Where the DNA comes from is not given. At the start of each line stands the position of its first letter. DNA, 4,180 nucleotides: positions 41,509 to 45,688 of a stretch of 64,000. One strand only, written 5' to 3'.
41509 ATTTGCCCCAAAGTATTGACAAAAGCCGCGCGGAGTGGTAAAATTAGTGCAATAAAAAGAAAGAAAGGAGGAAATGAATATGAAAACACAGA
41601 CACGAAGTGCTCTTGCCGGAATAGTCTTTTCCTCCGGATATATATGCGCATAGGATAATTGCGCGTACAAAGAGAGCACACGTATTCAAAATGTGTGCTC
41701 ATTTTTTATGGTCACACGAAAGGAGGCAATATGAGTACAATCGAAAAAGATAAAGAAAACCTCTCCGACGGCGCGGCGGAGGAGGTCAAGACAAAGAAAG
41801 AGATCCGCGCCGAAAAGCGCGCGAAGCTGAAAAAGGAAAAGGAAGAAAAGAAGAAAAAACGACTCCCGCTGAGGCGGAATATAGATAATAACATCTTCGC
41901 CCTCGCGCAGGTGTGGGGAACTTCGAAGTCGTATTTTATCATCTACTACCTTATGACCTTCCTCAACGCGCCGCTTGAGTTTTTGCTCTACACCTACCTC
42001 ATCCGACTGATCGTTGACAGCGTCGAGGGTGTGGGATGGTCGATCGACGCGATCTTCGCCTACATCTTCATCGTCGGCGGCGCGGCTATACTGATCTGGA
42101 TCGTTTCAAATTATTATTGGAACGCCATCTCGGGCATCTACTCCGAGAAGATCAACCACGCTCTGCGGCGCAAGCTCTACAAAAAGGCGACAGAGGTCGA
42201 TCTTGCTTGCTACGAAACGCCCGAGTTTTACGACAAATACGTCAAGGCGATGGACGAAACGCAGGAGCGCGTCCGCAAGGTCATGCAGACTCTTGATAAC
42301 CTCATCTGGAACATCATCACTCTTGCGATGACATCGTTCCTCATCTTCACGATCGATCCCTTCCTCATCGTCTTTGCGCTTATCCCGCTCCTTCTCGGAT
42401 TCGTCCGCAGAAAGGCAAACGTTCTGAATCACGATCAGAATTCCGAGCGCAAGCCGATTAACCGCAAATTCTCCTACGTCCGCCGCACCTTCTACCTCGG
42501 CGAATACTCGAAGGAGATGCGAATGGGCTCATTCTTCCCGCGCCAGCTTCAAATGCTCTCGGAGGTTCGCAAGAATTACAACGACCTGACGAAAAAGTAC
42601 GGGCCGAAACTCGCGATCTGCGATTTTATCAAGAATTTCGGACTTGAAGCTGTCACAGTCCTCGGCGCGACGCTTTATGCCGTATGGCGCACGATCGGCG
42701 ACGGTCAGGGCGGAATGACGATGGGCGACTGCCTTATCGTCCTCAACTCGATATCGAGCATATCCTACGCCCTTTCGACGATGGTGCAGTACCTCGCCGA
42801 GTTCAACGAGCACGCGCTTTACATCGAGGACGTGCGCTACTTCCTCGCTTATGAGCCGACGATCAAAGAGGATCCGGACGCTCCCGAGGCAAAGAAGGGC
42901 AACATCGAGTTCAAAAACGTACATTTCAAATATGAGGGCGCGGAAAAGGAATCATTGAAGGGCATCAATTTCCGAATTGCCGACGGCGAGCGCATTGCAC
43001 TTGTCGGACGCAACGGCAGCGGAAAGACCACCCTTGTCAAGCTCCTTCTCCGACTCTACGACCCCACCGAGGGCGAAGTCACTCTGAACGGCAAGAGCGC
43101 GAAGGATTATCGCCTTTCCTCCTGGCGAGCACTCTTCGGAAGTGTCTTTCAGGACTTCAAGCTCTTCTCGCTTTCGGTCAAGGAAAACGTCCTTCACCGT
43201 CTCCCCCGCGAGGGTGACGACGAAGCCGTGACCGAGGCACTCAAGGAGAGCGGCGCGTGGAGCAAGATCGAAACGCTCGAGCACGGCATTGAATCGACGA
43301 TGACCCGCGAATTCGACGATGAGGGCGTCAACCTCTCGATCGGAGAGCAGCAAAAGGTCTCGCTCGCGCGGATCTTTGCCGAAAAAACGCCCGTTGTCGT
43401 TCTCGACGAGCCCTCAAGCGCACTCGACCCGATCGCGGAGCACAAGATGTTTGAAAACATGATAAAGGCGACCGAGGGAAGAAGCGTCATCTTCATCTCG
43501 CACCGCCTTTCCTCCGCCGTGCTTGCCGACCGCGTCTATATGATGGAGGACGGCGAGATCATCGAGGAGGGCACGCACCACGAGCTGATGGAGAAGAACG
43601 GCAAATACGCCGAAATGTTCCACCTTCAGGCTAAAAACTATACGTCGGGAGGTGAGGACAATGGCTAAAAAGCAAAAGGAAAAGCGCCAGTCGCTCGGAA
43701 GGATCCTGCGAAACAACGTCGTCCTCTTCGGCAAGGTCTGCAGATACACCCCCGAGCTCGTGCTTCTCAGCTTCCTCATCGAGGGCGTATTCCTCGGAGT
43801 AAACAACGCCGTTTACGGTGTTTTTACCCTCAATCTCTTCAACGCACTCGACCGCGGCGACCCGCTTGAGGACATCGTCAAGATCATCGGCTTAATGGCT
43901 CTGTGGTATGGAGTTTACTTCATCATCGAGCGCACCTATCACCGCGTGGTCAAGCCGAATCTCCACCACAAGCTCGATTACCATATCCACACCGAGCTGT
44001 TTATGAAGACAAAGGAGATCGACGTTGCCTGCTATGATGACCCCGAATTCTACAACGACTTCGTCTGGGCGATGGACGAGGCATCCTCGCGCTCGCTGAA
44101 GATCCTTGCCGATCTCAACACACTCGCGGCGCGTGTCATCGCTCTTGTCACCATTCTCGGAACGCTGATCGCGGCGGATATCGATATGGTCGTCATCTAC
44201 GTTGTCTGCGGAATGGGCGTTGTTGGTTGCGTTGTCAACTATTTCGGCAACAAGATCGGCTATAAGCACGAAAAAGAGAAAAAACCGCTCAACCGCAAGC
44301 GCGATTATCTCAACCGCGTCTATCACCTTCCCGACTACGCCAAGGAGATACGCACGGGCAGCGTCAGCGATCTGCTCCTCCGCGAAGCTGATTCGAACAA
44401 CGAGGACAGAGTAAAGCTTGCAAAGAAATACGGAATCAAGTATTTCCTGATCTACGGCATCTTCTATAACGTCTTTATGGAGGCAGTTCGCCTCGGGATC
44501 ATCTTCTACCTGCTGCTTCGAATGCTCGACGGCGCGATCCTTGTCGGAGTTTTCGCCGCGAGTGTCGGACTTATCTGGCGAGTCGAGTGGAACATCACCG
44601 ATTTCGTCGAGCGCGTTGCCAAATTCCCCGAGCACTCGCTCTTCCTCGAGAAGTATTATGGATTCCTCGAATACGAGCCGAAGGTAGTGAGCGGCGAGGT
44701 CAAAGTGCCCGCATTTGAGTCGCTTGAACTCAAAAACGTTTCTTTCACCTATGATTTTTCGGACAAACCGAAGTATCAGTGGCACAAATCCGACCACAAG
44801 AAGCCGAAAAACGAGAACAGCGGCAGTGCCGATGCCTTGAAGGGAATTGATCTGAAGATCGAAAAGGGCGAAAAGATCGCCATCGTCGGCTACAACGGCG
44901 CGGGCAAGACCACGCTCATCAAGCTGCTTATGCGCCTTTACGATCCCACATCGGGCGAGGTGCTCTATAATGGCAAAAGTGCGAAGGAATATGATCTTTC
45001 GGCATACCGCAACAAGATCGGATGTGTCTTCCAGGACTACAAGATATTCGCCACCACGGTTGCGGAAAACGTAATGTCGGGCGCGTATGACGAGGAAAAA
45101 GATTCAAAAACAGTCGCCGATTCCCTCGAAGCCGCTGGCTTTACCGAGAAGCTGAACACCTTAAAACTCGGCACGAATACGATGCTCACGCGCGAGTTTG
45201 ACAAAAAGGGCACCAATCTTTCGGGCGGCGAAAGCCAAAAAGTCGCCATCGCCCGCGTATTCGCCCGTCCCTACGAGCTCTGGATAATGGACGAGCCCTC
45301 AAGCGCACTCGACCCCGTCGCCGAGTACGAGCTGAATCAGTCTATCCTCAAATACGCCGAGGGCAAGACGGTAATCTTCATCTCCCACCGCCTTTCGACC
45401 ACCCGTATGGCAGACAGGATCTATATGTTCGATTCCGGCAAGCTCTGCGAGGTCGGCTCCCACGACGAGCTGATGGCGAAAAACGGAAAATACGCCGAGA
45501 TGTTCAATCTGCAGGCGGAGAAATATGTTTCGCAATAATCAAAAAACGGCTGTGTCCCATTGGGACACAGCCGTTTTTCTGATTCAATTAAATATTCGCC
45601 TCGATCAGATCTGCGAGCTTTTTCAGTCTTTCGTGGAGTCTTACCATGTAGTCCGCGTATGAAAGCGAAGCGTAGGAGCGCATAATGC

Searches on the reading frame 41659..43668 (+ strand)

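Call 42: search_protein_families(library=pfam, proteins=[window:41659-43668:+])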
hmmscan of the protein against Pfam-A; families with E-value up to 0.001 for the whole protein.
window:41659-43668:+ (669 aa): 4 families
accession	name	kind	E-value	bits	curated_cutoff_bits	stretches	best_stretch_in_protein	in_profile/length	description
PF00005.33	ABC_tran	-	1.2e-31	110.6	25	1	433-586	1-136/137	ABC transporter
PF13304.12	AAA_21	-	4.3e-08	34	27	0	447-469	3-25/304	AAA domain, putative AbiEii toxin, Type IV TA system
PF02463.25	SMC_N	-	1.1e-06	28.7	40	1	446-629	27-211/220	RecF/RecN/SMC N terminal domain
PF00664.28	ABC_membrane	-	0.00052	20.2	28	0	110-268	21-177/274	ABC transporter transmembrane region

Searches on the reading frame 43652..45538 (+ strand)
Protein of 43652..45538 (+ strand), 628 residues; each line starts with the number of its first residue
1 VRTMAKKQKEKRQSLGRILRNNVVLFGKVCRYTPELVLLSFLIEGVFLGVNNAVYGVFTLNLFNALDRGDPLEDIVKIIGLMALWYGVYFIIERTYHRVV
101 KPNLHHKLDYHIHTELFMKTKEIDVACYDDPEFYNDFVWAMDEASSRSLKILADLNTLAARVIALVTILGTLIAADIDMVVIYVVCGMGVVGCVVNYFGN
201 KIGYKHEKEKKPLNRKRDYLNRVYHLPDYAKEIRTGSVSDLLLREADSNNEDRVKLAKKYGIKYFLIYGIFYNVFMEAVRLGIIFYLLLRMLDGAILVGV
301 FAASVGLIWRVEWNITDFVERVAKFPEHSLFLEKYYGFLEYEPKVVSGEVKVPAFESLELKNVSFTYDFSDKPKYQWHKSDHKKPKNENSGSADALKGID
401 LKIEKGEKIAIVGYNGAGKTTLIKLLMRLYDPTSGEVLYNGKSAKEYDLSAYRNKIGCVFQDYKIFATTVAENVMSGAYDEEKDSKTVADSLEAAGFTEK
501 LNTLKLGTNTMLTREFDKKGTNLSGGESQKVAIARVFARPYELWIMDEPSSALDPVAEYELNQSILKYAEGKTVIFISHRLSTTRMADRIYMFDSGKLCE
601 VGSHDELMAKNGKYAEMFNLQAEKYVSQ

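Call 43: search_protein_families(library=pfam, proteins=[window:43652-45538:+])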
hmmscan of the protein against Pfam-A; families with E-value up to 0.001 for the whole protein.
window:43652-45538:+ (628 aa): 3 families
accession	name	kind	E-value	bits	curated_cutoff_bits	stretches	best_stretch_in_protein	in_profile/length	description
PF00005.33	ABC_tran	-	9.3e-34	117.4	25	1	396-550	1-136/137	ABC transporter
PF02463.25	SMC_N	-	2.7e-08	34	40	1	409-591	27-209/220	RecF/RecN/SMC N terminal domain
PF13304.12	AAA_21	-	0.00023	21.8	27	0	410-429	3-22/304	AAA domain, putative AbiEii toxin, Type IV TA system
